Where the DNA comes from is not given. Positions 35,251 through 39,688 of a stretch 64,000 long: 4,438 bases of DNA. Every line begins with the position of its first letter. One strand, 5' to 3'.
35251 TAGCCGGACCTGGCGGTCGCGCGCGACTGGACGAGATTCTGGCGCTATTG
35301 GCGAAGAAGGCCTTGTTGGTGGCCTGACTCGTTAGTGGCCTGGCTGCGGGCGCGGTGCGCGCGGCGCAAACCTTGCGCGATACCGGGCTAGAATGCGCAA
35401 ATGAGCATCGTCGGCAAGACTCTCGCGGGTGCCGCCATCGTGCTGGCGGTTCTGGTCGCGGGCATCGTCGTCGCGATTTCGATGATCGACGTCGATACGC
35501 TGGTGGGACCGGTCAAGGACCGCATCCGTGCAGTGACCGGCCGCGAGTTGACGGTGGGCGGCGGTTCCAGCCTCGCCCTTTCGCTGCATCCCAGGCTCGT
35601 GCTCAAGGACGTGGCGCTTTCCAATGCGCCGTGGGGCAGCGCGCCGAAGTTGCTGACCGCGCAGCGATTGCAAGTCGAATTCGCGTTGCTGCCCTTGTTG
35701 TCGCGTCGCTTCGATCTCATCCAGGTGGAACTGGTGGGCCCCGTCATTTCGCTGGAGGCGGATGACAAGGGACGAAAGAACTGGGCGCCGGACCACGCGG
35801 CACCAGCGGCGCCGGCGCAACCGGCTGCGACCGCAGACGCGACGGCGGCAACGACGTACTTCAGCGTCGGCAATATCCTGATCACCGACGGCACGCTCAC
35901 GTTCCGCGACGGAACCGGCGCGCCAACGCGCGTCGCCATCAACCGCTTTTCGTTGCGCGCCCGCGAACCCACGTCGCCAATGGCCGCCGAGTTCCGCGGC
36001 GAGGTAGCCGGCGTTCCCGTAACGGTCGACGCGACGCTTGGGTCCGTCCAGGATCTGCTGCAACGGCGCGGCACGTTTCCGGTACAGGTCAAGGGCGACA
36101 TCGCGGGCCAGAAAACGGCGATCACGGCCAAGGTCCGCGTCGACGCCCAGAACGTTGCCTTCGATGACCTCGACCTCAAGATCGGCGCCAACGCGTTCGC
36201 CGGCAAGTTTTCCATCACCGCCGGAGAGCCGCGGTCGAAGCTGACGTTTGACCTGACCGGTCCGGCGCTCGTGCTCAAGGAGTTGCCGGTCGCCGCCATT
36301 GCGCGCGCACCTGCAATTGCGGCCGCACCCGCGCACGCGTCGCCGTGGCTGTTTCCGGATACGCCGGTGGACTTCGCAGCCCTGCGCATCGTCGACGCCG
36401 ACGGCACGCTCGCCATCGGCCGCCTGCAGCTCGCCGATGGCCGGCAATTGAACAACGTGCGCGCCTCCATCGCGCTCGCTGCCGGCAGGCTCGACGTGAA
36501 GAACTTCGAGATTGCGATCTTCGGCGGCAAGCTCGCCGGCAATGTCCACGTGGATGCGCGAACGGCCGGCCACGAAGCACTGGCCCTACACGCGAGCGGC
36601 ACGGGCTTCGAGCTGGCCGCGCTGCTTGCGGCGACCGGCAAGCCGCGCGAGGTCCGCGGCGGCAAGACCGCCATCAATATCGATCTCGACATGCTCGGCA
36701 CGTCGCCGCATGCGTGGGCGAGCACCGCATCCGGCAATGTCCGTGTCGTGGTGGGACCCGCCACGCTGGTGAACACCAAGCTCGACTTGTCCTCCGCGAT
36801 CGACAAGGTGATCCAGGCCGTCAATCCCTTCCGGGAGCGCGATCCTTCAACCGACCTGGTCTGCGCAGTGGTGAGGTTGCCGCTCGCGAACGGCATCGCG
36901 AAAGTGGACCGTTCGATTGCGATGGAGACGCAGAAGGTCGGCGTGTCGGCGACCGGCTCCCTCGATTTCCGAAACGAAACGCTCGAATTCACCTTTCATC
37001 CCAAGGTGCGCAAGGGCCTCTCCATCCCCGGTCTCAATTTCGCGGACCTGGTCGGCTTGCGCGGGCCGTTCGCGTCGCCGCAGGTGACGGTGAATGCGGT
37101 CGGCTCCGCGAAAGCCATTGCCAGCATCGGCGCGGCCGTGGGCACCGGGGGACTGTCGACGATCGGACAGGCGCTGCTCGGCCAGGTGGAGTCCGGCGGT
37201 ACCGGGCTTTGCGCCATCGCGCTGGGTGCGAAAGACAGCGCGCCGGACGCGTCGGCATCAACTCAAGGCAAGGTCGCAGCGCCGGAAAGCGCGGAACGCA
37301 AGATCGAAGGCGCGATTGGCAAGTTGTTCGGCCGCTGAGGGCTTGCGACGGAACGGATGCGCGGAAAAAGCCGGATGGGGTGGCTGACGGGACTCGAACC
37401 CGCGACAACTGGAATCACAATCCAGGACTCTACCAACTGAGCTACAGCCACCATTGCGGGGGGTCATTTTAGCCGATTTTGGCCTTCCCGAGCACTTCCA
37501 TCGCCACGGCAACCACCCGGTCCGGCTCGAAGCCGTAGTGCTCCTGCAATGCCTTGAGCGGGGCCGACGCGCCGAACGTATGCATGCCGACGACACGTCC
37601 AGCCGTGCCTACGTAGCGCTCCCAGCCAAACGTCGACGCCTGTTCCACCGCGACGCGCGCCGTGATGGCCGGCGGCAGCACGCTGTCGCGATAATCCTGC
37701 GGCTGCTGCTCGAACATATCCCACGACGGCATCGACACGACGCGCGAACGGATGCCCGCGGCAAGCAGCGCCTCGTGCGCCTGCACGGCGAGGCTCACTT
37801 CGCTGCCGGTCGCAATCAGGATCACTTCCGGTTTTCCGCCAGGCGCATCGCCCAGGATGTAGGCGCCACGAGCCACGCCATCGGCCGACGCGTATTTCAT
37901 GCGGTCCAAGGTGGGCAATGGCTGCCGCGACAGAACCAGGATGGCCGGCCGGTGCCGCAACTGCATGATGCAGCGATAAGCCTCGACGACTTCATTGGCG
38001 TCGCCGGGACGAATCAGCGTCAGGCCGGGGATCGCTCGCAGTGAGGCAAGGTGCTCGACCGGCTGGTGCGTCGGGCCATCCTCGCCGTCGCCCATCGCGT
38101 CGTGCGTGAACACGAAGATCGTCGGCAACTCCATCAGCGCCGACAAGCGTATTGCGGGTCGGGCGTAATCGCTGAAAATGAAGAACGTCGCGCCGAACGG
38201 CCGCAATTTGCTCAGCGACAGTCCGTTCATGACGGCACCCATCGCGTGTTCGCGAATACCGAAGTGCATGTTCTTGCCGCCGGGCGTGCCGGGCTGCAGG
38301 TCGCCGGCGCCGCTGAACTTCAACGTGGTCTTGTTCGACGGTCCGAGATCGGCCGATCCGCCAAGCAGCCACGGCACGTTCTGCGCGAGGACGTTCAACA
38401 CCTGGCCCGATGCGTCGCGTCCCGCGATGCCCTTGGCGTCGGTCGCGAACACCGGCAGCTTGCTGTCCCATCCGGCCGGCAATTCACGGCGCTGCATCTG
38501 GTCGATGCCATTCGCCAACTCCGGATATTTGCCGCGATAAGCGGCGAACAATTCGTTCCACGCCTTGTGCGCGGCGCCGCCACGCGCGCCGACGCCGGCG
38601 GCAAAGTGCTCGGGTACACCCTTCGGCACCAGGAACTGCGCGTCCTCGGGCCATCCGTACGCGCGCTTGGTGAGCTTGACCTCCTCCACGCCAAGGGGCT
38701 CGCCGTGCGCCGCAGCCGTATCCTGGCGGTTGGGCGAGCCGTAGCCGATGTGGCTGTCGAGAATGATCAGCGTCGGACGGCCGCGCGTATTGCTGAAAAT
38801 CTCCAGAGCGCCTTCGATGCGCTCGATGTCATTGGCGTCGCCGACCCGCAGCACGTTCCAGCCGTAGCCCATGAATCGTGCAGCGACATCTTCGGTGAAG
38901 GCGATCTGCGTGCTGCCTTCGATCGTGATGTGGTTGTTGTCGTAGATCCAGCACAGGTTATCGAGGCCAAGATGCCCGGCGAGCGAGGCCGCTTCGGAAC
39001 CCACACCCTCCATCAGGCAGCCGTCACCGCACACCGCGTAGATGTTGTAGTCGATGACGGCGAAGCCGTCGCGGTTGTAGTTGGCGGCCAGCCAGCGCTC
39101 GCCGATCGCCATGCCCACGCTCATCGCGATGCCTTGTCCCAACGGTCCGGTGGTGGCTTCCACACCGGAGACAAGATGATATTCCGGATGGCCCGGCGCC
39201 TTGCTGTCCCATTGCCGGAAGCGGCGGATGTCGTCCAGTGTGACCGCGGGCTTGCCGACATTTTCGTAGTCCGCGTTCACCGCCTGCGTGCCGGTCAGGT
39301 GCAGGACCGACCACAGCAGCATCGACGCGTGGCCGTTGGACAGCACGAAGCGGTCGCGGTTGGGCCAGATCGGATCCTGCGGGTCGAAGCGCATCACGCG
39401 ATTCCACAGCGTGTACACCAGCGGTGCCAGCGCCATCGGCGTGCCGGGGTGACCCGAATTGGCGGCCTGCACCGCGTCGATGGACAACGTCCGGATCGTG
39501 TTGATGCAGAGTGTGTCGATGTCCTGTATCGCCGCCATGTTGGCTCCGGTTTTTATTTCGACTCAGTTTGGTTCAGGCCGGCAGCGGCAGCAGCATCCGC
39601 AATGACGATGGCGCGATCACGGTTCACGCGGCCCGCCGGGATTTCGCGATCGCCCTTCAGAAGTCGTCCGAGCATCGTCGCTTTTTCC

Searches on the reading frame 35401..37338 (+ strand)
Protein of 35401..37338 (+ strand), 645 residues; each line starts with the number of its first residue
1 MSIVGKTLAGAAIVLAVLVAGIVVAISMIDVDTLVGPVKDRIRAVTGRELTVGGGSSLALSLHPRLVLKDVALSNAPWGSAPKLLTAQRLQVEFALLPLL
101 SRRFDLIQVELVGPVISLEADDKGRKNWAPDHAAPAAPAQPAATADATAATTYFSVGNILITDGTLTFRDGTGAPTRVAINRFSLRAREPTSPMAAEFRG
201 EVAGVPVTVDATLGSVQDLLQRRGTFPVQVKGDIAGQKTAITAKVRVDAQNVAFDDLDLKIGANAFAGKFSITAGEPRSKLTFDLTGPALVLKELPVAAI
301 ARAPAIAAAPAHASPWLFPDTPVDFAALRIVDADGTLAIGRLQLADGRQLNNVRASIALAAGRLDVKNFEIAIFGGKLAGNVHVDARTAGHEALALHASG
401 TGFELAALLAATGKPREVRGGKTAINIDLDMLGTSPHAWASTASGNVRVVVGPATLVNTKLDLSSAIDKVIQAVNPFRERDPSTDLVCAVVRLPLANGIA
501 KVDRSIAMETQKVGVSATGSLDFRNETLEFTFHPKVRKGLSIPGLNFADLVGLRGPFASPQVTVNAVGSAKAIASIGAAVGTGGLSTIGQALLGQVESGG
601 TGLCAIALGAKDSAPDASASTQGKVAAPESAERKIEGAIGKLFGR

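Call 4: search_protein_families(library=pfam, proteins=[window:35401-37338:+], max_evalue=0.01)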
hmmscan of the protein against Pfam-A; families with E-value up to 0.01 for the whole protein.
window:35401-37338:+ (645 aa): 2 families
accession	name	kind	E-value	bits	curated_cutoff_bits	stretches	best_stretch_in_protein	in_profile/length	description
PF05170.20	AsmA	-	1.3e-30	107.3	29.8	2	4-252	4-215/607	AsmA family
PF05359.17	DUF748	-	4.9e-11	41.9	50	1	12-187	22-184/1037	Domain of Unknown Function (DUF748)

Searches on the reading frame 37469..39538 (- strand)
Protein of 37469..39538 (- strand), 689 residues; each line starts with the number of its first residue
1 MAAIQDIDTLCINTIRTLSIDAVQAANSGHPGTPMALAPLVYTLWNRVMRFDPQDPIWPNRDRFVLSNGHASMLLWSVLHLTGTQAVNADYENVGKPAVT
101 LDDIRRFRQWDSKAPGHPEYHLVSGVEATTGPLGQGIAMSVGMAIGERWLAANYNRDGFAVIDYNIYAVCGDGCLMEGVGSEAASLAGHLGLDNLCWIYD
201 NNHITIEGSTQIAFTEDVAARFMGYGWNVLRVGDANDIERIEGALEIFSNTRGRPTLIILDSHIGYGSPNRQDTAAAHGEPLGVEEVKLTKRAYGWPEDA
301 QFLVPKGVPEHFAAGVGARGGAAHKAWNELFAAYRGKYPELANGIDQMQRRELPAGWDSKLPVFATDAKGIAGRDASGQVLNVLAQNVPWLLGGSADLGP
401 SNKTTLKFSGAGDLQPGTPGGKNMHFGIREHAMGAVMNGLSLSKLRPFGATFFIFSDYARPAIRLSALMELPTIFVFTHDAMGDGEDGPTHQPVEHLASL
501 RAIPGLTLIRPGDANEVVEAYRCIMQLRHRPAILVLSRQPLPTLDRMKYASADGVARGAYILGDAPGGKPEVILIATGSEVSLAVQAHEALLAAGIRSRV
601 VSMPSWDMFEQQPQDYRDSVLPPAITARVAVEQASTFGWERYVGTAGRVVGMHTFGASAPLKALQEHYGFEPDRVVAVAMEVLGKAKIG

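Call 18: search_protein_families(library=pfam, proteins=[window:37469-39538:-], max_evalue=0.0001)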
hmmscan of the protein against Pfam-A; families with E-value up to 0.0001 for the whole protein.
window:37469-39538:- (689 aa): 4 families
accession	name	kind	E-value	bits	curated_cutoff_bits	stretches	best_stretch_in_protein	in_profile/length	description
PF00456.26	Transketolase_N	-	5.7e-127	423.7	22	1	8-354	2-334/334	Transketolase, thiamine diphosphate binding domain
PF02779.29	Transket_pyr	-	1.3e-46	158.9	27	1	370-542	2-173/174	Transketolase, pyrimidine binding domain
PF22613.1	Transketolase_C_1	-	6.8e-43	145.9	27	1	558-670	1-112/113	Transketolase-like TK C-terminal domain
PF02780.25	Transketolase_C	-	2.6e-10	40.7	25.9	1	569-675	9-124/124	Transketolase, C-terminal domain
